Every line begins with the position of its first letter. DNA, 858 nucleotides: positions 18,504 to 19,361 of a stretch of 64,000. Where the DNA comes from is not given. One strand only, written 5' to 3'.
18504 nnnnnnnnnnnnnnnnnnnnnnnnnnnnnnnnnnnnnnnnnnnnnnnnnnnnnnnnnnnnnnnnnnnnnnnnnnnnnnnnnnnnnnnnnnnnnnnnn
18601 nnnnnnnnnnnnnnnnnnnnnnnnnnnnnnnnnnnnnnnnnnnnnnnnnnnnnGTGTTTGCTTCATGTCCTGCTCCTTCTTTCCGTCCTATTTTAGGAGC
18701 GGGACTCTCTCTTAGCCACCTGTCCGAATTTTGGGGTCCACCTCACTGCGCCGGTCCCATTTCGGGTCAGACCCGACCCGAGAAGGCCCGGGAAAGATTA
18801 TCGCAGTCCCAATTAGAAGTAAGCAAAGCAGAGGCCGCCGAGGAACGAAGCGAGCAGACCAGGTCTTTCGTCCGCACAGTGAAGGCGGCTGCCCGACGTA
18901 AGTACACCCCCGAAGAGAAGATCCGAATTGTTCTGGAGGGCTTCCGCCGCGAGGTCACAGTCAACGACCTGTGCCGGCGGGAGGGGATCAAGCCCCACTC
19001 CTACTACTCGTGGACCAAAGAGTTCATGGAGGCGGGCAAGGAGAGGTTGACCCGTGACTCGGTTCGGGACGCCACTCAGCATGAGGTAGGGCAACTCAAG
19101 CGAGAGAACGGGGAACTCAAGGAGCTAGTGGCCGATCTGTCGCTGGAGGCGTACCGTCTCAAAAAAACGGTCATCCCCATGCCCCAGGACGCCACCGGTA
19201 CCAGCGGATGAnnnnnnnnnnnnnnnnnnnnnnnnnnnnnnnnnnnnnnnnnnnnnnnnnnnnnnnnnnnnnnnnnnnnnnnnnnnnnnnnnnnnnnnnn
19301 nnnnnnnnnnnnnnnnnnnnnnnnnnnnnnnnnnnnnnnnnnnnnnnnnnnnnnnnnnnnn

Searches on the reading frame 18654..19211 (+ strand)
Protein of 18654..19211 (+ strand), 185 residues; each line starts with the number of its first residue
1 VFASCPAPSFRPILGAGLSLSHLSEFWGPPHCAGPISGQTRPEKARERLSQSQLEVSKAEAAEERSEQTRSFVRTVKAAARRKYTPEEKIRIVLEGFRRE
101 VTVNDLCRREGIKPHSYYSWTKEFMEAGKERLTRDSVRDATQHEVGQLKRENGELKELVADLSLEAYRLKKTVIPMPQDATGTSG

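Call 68: search_protein_families(library=pfam, proteins=[window:18654-19211:+], max_evalue=0.001)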
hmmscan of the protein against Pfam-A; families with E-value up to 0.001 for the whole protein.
window:18654-19211:+ (185 aa): 1 family
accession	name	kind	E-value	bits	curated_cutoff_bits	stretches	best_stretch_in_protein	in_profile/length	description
PF01527.26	HTH_Tnp_1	-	1.3e-13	51.4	24.1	1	80-152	3-74/75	Transposase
